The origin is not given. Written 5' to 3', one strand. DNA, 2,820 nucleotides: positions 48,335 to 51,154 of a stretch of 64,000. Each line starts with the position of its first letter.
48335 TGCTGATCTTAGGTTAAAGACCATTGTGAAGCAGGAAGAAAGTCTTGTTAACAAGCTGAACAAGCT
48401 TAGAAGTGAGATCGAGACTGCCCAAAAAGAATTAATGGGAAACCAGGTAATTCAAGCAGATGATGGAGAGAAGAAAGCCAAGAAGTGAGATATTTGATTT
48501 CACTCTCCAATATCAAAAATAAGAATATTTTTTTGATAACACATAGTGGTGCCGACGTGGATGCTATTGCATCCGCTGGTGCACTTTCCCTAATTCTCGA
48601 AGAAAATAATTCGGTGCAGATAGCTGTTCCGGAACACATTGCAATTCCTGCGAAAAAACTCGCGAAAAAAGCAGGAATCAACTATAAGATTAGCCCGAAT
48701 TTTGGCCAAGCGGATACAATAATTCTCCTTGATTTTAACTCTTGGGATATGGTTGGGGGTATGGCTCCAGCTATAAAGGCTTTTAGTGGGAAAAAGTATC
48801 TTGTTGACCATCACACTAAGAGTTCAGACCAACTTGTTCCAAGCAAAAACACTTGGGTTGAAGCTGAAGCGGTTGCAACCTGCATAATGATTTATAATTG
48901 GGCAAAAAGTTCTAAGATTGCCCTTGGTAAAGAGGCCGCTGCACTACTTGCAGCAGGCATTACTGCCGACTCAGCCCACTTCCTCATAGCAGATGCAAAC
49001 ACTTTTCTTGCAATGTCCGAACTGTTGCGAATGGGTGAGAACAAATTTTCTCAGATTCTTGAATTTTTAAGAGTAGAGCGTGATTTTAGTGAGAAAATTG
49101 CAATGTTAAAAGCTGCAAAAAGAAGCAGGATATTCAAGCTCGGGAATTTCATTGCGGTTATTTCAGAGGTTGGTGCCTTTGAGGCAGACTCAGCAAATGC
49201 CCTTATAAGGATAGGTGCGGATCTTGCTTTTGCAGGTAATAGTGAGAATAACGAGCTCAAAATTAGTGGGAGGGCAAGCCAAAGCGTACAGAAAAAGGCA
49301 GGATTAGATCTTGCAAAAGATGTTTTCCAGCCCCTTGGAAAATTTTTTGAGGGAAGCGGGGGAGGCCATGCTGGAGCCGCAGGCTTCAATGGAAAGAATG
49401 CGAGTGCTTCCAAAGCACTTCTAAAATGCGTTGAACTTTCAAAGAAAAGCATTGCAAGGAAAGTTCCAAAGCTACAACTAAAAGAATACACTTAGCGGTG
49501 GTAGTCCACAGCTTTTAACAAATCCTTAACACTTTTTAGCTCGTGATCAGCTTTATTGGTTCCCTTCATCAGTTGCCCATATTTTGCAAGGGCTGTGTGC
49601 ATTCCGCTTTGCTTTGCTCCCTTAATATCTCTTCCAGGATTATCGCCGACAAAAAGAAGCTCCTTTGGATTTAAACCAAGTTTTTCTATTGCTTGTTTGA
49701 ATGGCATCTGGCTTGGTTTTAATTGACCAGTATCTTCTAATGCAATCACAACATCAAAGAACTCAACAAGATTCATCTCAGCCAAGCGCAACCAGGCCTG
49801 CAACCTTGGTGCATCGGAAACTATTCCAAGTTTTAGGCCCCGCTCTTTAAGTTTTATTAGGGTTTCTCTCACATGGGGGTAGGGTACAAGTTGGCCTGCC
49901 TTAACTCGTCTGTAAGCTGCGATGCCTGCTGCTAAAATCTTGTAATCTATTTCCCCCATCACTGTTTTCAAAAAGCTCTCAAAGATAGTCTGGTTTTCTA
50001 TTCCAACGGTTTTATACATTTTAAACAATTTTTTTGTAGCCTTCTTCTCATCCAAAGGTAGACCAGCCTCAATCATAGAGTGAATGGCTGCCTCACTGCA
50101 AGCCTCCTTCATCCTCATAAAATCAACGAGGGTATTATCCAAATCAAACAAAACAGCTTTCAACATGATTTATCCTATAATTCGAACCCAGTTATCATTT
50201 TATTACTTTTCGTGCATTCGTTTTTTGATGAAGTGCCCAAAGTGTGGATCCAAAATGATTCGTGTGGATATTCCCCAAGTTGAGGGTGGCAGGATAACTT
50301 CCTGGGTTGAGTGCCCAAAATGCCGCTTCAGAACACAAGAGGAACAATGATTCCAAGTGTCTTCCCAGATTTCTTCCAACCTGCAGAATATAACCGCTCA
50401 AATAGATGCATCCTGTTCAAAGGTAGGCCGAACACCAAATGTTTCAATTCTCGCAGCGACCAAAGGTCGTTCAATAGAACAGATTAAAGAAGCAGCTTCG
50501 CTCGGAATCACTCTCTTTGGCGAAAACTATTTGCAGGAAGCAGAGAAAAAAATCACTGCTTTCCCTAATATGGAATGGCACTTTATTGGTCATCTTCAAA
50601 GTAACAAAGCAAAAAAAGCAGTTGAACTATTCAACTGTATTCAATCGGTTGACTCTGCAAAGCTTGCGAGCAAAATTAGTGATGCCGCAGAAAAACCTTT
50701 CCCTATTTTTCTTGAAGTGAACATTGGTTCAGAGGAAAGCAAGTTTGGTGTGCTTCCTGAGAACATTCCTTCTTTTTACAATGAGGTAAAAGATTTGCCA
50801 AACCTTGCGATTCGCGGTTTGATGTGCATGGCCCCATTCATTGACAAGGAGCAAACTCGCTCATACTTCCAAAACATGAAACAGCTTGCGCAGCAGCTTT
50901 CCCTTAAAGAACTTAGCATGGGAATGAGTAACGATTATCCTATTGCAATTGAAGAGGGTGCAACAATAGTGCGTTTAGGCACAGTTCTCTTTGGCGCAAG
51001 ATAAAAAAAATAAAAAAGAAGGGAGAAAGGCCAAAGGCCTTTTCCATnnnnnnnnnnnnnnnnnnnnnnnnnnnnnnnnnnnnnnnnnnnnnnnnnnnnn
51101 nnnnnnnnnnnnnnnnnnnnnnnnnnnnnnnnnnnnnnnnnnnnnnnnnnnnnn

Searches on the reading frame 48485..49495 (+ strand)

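Call 85: search_protein_families(library=pfam, proteins=[window:48485-49495:+], max_evalue=0.00001)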
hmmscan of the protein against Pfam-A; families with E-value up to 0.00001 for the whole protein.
window:48485-49495:+ (336 aa): 2 families
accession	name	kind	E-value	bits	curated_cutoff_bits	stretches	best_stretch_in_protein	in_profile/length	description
PF01368.27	DHH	-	1.3e-13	51.7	28.1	1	14-159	1-125/125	DHH family, N-terminal domain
PF02272.25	DHHA1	-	5.8e-06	27.1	25.9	1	248-317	35-97/102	DHHA1 domain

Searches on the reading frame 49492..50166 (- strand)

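Call 97: search_protein_families(library=pfam, proteins=[window:49492-50166:-], max_evalue=0.0001)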
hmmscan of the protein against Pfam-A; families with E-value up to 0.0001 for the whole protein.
window:49492-50166:- (224 aa): 4 families
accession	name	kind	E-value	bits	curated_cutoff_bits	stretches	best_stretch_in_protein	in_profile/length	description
PF13419.12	HAD_2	-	5.4e-32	111.8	23.8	1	5-193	1-177/178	Haloacid dehalogenase-like hydrolase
PF00702.32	Hydrolase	-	1.3e-29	104.4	26.4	1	3-188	2-191/191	haloacid dehalogenase-like hydrolase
PF13242.12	Hydrolase_like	-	9.3e-12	45.1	22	1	150-205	4-59/75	HAD-hyrolase-like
PF12710.13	HAD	-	9e-09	36.5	27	1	5-177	1-182/189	haloacid dehalogenase-like hydrolase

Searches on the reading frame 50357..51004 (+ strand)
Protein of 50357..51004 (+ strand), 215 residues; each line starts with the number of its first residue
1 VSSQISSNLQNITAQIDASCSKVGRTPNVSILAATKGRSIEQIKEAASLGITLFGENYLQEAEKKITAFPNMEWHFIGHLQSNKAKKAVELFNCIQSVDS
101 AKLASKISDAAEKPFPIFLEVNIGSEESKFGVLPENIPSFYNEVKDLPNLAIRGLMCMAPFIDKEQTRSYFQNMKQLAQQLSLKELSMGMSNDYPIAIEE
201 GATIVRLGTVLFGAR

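Call 97: search_protein_families(library=pfam, proteins=[window:50357-51004:+], max_evalue=0.0001)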
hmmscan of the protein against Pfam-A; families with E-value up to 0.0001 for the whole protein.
window:50357-51004:+ (215 aa): 1 family
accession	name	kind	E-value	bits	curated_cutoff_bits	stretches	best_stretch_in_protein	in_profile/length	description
PF01168.26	Ala_racemase_N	-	9.2e-24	84.8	24.1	1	8-214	2-218/220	Alanine racemase, N-terminal domain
